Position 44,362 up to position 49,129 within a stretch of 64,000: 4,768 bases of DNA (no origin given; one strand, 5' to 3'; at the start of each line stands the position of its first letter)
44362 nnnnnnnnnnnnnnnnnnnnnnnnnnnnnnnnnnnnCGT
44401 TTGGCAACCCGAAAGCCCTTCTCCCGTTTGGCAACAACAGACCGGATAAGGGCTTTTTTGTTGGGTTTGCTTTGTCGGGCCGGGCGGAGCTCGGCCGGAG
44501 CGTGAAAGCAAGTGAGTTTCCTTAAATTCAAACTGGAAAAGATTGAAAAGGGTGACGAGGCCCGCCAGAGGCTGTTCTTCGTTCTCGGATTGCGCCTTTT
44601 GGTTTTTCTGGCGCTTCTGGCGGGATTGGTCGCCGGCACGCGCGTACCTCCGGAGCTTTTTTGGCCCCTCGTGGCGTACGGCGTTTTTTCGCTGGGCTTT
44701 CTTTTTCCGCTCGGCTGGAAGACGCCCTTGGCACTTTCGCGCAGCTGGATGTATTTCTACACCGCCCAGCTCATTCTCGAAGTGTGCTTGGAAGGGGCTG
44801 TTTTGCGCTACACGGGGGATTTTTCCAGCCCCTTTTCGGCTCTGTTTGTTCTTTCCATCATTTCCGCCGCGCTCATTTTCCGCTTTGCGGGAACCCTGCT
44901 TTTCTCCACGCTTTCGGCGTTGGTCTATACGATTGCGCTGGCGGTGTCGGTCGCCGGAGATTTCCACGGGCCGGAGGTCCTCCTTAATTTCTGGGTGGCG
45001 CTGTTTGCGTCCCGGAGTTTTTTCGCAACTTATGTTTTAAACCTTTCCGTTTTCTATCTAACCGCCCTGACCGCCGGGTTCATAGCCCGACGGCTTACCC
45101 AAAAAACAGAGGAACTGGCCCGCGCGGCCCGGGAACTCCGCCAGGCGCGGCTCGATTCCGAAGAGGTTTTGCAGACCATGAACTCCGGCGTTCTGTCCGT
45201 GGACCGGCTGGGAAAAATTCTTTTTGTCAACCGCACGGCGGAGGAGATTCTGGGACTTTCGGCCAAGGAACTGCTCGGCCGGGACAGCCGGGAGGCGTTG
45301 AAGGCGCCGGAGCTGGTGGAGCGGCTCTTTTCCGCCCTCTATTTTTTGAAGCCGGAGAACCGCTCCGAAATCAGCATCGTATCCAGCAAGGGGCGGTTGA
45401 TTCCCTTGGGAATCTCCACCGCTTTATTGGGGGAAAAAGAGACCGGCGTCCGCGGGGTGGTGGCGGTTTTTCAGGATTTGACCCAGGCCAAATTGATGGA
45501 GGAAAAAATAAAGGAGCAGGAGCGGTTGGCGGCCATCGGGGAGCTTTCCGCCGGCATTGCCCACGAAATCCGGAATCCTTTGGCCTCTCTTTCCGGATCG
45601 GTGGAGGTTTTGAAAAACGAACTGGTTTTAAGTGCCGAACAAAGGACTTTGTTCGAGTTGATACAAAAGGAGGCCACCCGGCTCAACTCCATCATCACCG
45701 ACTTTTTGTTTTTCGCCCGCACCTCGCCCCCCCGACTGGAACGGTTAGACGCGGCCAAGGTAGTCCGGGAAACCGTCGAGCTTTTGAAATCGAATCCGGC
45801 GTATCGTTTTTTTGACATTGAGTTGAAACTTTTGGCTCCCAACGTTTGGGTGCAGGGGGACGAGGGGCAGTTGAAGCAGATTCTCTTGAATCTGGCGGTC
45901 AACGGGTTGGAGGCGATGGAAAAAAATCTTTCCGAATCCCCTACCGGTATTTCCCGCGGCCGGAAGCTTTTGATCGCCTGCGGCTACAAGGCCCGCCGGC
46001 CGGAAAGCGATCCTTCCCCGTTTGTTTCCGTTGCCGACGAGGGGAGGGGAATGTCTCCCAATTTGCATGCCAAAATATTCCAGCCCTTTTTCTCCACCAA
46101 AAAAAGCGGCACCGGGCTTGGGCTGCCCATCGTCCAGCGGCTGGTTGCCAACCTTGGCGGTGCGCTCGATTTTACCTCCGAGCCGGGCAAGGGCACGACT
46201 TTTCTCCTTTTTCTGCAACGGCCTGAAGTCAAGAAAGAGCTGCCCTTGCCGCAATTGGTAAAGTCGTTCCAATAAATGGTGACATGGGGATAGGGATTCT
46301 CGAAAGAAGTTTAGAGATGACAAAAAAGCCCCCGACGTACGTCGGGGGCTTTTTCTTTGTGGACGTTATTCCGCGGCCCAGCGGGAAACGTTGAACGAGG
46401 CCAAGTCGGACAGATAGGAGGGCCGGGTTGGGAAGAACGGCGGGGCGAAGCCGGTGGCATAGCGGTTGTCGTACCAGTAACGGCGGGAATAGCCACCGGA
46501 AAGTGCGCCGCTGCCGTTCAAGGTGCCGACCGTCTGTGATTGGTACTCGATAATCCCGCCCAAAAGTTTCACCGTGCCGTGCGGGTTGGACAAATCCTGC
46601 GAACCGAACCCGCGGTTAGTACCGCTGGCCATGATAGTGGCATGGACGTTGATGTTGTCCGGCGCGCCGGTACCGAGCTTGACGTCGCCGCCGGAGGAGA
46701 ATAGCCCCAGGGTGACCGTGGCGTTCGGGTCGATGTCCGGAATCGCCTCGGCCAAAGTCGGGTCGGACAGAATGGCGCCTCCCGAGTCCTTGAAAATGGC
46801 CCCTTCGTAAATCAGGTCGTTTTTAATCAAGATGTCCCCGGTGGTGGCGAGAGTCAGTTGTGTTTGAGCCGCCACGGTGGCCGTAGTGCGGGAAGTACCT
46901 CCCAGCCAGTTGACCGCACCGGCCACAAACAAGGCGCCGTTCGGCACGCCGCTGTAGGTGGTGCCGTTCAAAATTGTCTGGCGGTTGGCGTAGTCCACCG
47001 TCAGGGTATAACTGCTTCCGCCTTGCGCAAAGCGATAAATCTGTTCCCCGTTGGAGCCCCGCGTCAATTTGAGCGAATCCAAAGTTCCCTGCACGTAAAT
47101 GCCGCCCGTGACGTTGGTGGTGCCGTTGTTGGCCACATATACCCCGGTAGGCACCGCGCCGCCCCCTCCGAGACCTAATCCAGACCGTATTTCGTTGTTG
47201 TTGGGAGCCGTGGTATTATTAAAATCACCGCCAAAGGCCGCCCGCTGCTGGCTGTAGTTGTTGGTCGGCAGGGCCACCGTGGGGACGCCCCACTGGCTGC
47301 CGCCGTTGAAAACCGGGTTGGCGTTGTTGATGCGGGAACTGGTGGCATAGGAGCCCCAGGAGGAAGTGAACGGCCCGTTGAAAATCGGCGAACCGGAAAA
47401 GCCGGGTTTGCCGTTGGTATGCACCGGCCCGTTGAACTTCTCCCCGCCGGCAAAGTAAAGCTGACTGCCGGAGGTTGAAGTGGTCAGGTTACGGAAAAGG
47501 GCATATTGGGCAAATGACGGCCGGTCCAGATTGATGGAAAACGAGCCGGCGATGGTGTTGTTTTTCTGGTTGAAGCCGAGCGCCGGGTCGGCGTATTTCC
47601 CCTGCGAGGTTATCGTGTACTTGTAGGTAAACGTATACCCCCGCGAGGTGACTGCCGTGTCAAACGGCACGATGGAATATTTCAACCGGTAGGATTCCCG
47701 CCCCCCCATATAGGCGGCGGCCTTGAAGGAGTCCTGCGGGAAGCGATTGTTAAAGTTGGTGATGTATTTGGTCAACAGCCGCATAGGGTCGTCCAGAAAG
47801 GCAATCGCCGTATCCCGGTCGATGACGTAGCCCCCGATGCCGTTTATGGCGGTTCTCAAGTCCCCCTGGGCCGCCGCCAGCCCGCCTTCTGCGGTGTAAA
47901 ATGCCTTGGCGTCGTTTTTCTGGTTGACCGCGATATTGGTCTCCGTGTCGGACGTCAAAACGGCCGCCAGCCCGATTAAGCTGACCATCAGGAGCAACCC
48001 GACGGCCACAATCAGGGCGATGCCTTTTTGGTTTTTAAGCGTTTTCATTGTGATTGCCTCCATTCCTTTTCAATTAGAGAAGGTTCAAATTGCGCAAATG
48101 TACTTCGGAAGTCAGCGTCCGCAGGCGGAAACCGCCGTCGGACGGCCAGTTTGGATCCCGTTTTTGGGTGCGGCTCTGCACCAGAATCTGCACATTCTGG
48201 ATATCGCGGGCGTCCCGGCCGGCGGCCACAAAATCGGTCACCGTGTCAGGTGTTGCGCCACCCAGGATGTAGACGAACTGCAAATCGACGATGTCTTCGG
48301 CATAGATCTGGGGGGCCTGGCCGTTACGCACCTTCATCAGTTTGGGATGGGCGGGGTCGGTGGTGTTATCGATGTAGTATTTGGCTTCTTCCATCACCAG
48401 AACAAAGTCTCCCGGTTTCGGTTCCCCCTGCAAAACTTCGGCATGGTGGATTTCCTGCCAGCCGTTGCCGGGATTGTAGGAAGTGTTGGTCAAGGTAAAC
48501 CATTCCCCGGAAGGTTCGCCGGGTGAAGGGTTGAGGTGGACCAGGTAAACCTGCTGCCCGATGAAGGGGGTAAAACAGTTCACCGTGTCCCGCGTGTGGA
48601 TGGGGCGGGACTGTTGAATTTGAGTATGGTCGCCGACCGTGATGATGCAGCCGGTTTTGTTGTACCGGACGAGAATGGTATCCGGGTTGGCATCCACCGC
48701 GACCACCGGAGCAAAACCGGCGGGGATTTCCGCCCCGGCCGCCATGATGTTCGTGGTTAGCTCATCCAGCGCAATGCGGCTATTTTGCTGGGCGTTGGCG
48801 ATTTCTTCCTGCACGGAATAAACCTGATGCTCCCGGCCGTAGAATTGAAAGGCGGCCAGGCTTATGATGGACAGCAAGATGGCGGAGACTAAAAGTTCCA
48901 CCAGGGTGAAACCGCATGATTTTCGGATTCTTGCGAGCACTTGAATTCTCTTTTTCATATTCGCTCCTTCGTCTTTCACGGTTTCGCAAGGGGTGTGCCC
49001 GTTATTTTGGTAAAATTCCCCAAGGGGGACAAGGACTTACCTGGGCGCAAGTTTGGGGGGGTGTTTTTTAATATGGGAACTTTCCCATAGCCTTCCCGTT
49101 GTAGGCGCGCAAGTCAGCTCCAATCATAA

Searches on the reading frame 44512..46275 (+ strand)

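Call 65: search_protein_families(library=pfam, proteins=[window:44512-46275:+], max_evalue=0.00001)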
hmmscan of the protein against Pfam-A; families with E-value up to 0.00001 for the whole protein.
window:44512-46275:+ (587 aa): 6 families
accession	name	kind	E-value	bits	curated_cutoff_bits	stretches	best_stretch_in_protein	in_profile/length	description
PF02518.31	HATPase_c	-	2.6e-19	70.1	26.4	1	449-570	1-109/111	Histidine kinase-, DNA gyrase B-, and HSP90-like ATPase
PF00512.31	HisKA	-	6.7e-17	61.7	26.9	1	343-403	3-62/66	His Kinase A (phospho-acceptor) domain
PF00989.32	PAS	-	2.5e-13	50.5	22.6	1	217-322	4-112/113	PAS fold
PF13426.13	PAS_9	-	8.8e-09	36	27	1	226-325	3-103/103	PAS domain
PF13188.13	PAS_8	-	5.4e-06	26.6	21.8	0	218-260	5-44/65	PAS domain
PF08448.16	PAS_4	-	6.4e-06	26.8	23.1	0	223-327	4-109/110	PAS fold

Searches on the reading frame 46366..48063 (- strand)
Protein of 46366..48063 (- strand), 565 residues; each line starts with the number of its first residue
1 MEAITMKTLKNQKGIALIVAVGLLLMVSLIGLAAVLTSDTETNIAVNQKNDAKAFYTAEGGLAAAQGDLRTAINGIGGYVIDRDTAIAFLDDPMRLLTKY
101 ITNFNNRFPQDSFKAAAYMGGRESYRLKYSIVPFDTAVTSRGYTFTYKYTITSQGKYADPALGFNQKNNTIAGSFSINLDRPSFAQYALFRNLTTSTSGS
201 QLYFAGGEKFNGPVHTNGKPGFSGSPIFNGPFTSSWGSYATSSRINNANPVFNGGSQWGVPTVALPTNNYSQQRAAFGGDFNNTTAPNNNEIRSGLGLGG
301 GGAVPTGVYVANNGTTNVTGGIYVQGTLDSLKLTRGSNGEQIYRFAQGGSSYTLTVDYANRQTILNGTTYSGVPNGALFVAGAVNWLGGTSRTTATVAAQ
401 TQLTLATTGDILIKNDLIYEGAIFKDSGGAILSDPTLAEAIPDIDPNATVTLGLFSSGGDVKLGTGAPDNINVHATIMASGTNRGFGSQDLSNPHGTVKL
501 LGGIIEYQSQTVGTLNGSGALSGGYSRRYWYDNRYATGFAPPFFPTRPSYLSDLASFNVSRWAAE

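Call 65: search_protein_families(library=pfam, proteins=[window:46366-48063:-], max_evalue=0.00001)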
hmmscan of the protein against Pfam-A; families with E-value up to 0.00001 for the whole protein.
window:46366-48063:- (565 aa): 2 families
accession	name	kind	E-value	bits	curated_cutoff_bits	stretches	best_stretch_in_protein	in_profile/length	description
PF16241.10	DUF4900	-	1.5e-14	54.5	29.4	1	157-235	9-87/89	Domain of unknown function (DUF4900)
PF14341.11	PilX_N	-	1.6e-08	34.9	25.5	1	13-63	1-51/51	PilX N-terminal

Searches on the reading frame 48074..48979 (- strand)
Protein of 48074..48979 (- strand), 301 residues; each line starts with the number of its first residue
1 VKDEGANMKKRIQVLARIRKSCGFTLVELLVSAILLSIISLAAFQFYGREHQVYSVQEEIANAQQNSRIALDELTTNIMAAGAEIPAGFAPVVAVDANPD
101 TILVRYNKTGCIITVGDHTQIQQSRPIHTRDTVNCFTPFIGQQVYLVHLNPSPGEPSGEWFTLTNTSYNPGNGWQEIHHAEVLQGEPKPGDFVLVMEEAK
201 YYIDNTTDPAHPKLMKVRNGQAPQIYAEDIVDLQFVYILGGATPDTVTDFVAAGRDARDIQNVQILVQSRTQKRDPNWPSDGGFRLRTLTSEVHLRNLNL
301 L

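Call 65: search_protein_families(library=pfam, proteins=[window:48074-48979:-], max_evalue=0.00001)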
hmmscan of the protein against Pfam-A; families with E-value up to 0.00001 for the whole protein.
window:48074-48979:- (301 aa): 1 family
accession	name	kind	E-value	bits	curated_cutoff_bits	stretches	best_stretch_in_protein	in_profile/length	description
PF07963.17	N_methyl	-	4.9e-07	29.5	21.2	1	19-44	2-27/27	Prokaryotic N-terminal methylation motif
